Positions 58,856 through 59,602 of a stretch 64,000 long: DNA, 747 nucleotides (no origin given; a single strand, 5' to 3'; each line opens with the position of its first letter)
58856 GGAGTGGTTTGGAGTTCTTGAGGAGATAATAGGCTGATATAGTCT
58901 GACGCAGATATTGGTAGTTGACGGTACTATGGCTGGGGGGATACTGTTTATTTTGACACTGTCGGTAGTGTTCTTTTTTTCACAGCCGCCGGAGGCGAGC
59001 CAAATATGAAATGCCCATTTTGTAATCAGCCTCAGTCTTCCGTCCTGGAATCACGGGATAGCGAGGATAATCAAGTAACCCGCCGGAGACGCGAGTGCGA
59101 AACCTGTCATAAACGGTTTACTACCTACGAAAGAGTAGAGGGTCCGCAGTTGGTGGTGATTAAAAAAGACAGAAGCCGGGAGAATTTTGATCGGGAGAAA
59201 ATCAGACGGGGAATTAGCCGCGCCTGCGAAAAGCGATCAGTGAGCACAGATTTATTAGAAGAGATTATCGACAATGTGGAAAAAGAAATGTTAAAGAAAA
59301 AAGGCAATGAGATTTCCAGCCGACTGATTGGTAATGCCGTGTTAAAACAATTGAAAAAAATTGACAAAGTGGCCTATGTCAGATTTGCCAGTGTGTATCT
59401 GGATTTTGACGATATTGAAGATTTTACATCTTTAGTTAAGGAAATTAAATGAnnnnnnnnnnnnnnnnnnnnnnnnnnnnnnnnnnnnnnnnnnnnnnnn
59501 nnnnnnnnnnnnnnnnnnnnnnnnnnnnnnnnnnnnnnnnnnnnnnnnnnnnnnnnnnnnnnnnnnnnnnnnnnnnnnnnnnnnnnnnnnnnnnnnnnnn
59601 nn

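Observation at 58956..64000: nrdR followed by three tandem, translationally coupled class II (B12-dependent) ribonucleotide reductase paralogs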

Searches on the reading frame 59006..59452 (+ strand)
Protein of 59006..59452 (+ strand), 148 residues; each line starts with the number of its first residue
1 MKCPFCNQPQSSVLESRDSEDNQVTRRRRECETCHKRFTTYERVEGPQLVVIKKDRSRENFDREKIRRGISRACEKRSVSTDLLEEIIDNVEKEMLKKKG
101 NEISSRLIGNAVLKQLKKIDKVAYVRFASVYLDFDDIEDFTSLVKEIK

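Call 6: search_protein_families(library=pfam, proteins=[window:59006-59452:+])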
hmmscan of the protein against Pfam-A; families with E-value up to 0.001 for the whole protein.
window:59006-59452:+ (148 aa): 2 families
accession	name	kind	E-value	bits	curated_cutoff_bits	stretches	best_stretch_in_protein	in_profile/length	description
PF03477.21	ATP-cone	-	2.8e-22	79.5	25.8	1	50-136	2-87/88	ATP cone domain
PF22811.2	Zn_ribbon_NrdR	-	1.3e-18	67.1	27.2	1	1-42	1-42/42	Transcriptional repressor NrdR-like, N-terminal domain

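Call 7: search_protein_families(library=ncbifam, proteins=[window:59006-59452:+])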
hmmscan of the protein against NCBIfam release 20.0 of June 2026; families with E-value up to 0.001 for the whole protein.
window:59006-59452:+ (148 aa): 3 families
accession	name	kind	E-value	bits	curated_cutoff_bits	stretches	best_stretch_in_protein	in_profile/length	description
TIGR00244.1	TIGR00244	equivalog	5.6e-57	191.9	124.65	1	1-146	1-146/147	transcriptional regulator NrdR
NF006732.0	PRK09263.1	equivalog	7.9e-06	24.5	657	1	49-131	3-84/712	anaerobic ribonucleoside-triphosphate reductase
NF005497.0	PRK07111.1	equivalog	0.00046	18.6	764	1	50-121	4-77/746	anaerobic ribonucleoside triphosphate reductase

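Call 13: find_encoding_contigs(protein=window:59006-59452:+, flank=10000, max_places=6)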
Protein window:59006-59452:+ (148 aa): 2 contigs read that carry it; 2 places shown.
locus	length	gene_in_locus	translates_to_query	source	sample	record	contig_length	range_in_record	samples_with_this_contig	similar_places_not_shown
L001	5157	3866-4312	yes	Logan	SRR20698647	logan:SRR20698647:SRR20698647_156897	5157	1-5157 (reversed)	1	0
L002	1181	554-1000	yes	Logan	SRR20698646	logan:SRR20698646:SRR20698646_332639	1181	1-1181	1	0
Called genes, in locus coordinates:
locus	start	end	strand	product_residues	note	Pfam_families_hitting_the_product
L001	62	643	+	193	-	PF13189:Cytidylate_kin2, PF13238:AAA_18, PF13207:AAA_17 (weak)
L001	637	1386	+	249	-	PF18915:DUF5667, PF14478:DUF4430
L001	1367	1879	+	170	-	PF20221:DUF6580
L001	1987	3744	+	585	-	-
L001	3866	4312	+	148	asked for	PF22811:Zn_ribbon_NrdR, PF03477:ATP-cone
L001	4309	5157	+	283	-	?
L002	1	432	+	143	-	?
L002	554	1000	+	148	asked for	PF22811:Zn_ribbon_NrdR, PF03477:ATP-cone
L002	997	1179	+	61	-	?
